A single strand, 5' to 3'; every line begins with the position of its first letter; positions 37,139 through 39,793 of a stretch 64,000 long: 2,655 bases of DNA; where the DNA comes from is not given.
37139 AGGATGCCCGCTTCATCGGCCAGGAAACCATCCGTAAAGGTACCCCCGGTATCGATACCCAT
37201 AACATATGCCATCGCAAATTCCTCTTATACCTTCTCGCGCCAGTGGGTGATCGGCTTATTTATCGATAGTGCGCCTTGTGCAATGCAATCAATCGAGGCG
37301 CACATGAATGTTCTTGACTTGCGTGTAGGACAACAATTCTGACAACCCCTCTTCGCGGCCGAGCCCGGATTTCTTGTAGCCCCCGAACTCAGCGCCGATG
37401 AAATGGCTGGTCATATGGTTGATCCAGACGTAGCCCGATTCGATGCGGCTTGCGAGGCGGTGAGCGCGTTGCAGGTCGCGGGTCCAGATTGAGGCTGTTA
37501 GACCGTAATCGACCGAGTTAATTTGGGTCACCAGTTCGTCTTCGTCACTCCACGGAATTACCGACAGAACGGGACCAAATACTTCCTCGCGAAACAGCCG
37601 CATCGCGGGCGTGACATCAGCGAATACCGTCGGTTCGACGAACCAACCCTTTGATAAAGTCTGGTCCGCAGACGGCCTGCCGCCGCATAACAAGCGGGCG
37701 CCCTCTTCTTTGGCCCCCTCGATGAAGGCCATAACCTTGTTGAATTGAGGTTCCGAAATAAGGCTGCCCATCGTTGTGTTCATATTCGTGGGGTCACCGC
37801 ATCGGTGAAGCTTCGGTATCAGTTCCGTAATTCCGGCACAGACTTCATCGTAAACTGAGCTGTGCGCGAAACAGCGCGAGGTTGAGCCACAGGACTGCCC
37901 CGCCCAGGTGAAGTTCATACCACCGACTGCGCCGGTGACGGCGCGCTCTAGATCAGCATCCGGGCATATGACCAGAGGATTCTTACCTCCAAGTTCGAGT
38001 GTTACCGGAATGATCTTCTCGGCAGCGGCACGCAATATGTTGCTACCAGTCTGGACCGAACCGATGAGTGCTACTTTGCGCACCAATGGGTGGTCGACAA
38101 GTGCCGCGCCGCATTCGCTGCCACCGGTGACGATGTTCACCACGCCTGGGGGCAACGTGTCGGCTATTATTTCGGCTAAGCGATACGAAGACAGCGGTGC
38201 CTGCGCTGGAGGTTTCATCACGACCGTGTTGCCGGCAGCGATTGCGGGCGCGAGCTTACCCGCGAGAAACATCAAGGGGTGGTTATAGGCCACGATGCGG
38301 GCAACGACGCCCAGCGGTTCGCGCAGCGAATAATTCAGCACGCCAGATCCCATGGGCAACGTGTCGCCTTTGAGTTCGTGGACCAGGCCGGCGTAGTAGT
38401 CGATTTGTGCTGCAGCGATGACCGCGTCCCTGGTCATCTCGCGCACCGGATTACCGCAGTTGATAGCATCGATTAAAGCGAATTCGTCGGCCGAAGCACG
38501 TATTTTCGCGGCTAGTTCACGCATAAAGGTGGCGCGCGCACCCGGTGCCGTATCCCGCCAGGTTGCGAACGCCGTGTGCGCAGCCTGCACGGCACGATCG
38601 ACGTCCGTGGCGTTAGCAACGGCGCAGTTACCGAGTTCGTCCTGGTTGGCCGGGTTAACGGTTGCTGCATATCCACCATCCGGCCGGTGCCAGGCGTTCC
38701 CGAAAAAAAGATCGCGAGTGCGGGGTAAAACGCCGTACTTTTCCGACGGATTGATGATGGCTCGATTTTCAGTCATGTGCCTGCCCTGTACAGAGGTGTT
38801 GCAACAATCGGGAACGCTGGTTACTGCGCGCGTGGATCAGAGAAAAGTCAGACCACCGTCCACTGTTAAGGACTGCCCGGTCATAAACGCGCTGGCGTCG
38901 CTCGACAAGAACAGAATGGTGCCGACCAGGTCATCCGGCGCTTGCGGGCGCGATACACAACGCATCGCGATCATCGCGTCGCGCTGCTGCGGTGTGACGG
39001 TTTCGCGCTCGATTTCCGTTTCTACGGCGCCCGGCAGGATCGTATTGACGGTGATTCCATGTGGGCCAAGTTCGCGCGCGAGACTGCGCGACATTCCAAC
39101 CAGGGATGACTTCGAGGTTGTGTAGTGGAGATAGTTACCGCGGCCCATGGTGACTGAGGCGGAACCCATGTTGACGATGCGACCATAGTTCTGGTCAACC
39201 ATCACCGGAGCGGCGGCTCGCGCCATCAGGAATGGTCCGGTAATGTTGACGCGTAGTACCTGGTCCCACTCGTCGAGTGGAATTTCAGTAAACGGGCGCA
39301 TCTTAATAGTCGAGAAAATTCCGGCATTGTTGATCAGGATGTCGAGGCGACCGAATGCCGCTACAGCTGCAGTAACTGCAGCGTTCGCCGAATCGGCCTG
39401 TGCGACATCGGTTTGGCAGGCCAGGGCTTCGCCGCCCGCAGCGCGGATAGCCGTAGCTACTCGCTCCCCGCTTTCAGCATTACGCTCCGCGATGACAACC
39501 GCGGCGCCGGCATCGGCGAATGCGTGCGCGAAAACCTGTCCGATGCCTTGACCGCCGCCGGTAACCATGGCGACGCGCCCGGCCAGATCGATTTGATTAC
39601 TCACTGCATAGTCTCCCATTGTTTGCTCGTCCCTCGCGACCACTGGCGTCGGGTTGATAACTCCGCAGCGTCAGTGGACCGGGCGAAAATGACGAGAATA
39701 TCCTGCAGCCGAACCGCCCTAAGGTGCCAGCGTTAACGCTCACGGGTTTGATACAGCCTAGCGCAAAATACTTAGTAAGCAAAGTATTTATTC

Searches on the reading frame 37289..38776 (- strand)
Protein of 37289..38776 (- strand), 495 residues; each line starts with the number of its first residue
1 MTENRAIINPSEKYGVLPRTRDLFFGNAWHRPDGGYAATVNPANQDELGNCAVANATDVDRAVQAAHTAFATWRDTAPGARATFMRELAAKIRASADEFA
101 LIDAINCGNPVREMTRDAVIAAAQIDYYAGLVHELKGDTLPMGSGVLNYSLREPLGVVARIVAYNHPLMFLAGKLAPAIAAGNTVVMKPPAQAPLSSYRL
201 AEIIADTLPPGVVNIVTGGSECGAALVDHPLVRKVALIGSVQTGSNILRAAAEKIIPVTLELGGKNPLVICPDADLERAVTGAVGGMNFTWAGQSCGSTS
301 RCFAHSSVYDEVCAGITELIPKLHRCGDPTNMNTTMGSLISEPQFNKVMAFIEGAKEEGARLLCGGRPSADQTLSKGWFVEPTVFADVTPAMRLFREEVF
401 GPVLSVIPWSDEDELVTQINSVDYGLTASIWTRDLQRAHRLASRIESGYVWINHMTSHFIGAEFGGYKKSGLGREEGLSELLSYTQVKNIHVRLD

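Call 5: search_protein_families(library=pfam, proteins=[window:37289-38776:-], max_evalue=0.01)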
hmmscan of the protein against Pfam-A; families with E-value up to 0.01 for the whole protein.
window:37289-38776:- (495 aa): 1 family
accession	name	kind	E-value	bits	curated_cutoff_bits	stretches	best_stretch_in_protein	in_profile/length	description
PF00171.27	Aldedh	-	1.2e-156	522.3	23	1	31-490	3-461/461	Aldehyde dehydrogenase family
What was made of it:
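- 37289..38776 (-): NAD(P)-dependent aldehyde dehydrogenase (495 aa), directly upstream of HyuA. Pfam Aldedh 1.2e-156 (call 5).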

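Call 6: search_protein_families(library=ncbifam, proteins=[window:37289-38776:-], max_evalue=0.01)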
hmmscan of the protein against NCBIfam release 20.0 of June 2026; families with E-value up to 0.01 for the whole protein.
window:37289-38776:- (495 aa): 44 families (the best 25 are shown)
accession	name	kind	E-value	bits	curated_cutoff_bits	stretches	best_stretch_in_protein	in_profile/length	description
NF009725.0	PRK13252.1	equivalog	5.5e-136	453.8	593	1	26-494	13-481/488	betaine-aldehyde dehydrogenase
TIGR01804.1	BADH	equivalog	3.8e-132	441.1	668.6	1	37-488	15-467/467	betaine-aldehyde dehydrogenase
NF010000.0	PRK13473.1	subfamily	2e-129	432.3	615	1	25-493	7-473/475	aminobutyraldehyde dehydrogenase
TIGR02299.1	HpaE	equivalog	9.2e-129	430.2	638.35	1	27-494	8-478/488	5-carboxymethyl-2-hydroxymuconate semialdehyde dehydrogenase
NF045736.1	PaDhStyDRhodo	equivalog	9e-122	407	800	1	21-492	3-477/479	phenylacetaldehyde dehydrogenase StyD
NF050026.1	AcaldDHExaC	equivalog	1.2e-115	387.1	900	1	22-492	17-493/503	acetaldehyde dehydrogenase ExaC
TIGR03216.1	OH_muco_semi_DH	equivalog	1.1e-110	370.6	693.25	1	37-494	16-481/481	2-hydroxymuconic semialdehyde dehydrogenase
NF045735.1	PaDhStyDPseudo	equivalog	8.5e-110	367.7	850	1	26-491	8-480/483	phenylacetaldehyde dehydrogenase StyD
TIGR03374.1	ABALDH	equivalog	3e-104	349.5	909.3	1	33-493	14-472/472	aminobutyraldehyde dehydrogenase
NF042993.1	AlphKGSA_gudD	equivalog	9.3e-101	337.9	770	1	25-493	8-481/481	alpha-ketoglutaric semialdehyde dehydrogenase GucD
NF006916.0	PRK09407.1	equivalog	1.4e-98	330.8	521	1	37-491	36-491/526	succinic semialdehyde dehydrogenase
NF007352.0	PRK09847.1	equivalog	2.7e-98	329.6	850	1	33-494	33-493/495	aldehyde dehydrogenase PuuC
NF052305.1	DioxValDhHalo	equivalog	9.8e-98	328.1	750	1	28-490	12-479/483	2,5-dioxovalerate dehydrogenase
TIGR01780.1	SSADH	subfamily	1.2e-96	324.4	646.35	1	40-488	2-448/448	succinate-semialdehyde dehydrogenase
NF040648.1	lactal_redase_Meth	equivalog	3.3e-93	313.2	650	1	39-475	15-445/463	lactaldehyde dehydrogenase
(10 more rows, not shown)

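Call 51: search_solved_structures(query=window:37289-38776:-, max_evalue=1e-60)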
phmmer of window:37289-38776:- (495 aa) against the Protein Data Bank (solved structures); distinct sequences matched with E-value up to 1e-60: 140 (the best 60 are shown).
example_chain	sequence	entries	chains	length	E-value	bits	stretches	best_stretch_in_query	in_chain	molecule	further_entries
2wme_A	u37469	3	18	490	1.2e-110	373.8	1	23-494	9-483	BETAINE ALDEHYDE DEHYDROGENASE | NAD/NADP-dependent betaine aldehyde dehydrogenase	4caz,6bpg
2wox_A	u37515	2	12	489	1.2e-110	373.7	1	23-494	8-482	BETAINE ALDEHYDE DEHYDROGENASE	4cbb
6bjp_A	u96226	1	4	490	1.6e-110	373.3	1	23-494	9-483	NAD/NADP-dependent betaine aldehyde dehydrogenase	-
2xdr_A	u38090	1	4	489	8.7e-110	370.9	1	23-494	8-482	BETAINE ALDEHYDE DEHYDROGENASE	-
3zqa_A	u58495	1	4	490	2.1e-109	369.6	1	23-494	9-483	BETAINE ALDEHYDE DEHYDROGENASE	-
1a4s_A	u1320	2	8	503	4.8e-105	355.2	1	12-493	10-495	BETAINE ALDEHYDE DEHYDROGENASE | PROTEIN (ALDEHYDE DEHYDROGENASE)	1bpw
6te5_A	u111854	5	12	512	2.4e-104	352.9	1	21-494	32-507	Aldehyde dehydrogenase family 1 member A3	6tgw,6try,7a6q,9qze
6s6w_A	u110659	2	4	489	2.5e-104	352.9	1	22-494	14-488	Aldehyde dehydrogenase family 1 member A3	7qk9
5fhz_A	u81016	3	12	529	2.7e-104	352.8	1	21-494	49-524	Aldehyde dehydrogenase family 1 member A3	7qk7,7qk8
4qf6_A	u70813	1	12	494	7.8e-104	351.2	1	34-493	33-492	Aldehyde dehydrogenase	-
5gtk_A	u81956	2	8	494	1.5e-103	350.3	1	34-493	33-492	Betaine-aldehyde dehydrogenase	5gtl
5gt6_A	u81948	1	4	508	1.6e-103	350.2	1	34-493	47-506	Betaine-aldehyde dehydrogenase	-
4qet_A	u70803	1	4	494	6.8e-103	348.1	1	34-493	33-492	Aldehyde dehydrogenase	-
3iwk_A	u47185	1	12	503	9e-103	347.7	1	19-490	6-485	Aminoaldehyde dehydrogenase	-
4a0m_A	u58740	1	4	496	4.5e-102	345.4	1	20-490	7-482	BETAINE ALDEHYDE DEHYDROGENASE, CHLOROPLASTIC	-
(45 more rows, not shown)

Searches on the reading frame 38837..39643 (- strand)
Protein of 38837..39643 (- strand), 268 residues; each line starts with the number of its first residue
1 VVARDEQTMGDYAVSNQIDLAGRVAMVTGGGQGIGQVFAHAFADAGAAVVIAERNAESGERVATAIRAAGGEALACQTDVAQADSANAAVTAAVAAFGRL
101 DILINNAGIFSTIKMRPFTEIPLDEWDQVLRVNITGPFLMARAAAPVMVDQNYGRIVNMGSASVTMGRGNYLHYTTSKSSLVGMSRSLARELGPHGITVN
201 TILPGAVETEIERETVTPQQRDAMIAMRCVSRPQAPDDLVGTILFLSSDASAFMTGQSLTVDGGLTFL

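Call 5: search_protein_families(library=pfam, proteins=[window:38837-39643:-], max_evalue=0.01)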
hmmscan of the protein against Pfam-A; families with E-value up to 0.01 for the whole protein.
window:38837-39643:- (268 aa): 5 families
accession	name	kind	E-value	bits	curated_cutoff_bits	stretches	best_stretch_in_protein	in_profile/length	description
PF13561.12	adh_short_C2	-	3.8e-63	213.7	27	1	32-266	6-236/236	Enoyl-(Acyl carrier protein) reductase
PF00106.31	adh_short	-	2.9e-58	197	26.6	1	24-216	2-191/195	short chain dehydrogenase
PF08659.16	KR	-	5.5e-11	43.2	22.6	1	26-198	4-172/180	KR domain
PF23441.1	SDR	-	1.4e-08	34.9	27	1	20-219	5-206/258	SDR-like rossmann domain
PF10761.14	DUF2590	-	0.0064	17.1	27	0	21-101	14-98/100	Protein of unknown function (DUF2590)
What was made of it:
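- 38837..39643 (-): SDR-family oxidoreductase (260-268 aa); first gene of the SDR-ALDH-HyuA-HyuB-gamma operon. Pfam adh_short_C2 3.8e-63 (call 5).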

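Call 6: search_protein_families(library=ncbifam, proteins=[window:38837-39643:-], max_evalue=0.01)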
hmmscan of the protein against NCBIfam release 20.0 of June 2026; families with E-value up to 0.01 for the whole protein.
window:38837-39643:- (268 aa): 233 families (the best 25 are shown)
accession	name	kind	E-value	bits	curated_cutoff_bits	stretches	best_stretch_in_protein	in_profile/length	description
NF005559.1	PRK07231.1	subfamily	8.7e-71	238.3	215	1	20-266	2-248/249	glucose 1-dehydrogenase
NF005853.0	PRK07774.1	equivalog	1.2e-69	234.5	303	1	19-265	3-246/250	SDR family oxidoreductase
NF004198.0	PRK05653.1-3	equivalog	2.4e-66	223.7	296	1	20-266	5-247/248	3-oxoacyl-ACP reductase FabG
NF009466.0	PRK12826.1-2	subfamily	3.5e-65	219.9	222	1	23-266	4-245/248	3-oxoacyl-ACP reductase FabG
NF004778.0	PRK06124.1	equivalog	2.8e-63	213.7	303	1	14-266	3-253/256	SDR family oxidoreductase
NF006070.0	PRK08213.1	subfamily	1.4e-62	211.5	279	1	14-266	4-257/259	gluconate 5-dehydrogenase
NF005309.0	PRK06841.1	subfamily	8.8e-61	205.6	286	1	14-266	7-253/255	GolD/DthD family dehydrogenase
NF004818.0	PRK06172.1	equivalog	1.6e-60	204.6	336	1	19-266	4-251/253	SDR family oxidoreductase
NF047923.1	pyridox_DH_SDR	equivalog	8.2e-60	202.3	325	1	21-265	2-240/243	pyridoxal 4-dehydrogenase, SDR-type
NF004791.0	PRK06138.1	equivalog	1.2e-59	201.7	312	1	19-266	2-250/252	SDR family oxidoreductase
NF005681.0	PRK07478.1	subfamily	3.3e-59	200.3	267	1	19-266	3-250/254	SDR family oxidoreductase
TIGR01830.1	3oxo_ACP_reduc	equivalog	3.7e-58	197.1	297.75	1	25-265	1-238/239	3-oxoacyl-[acyl-carrier-protein] reductase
NF053807.1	RhamDHLra1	equivalog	1.5e-56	191.9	400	1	20-265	2-247/252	L-rhamnose 1-dehydrogenase Lra1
TIGR03206.1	benzo_BadH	equivalog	6.9e-56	189.4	431.2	1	21-266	2-249/250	2-hydroxycyclohexanecarboxyl-CoA dehydrogenase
NF009093.0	PRK12429.1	subfamily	1.9e-55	187.9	258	1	20-266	3-257/259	3-hydroxybutyrate dehydrogenase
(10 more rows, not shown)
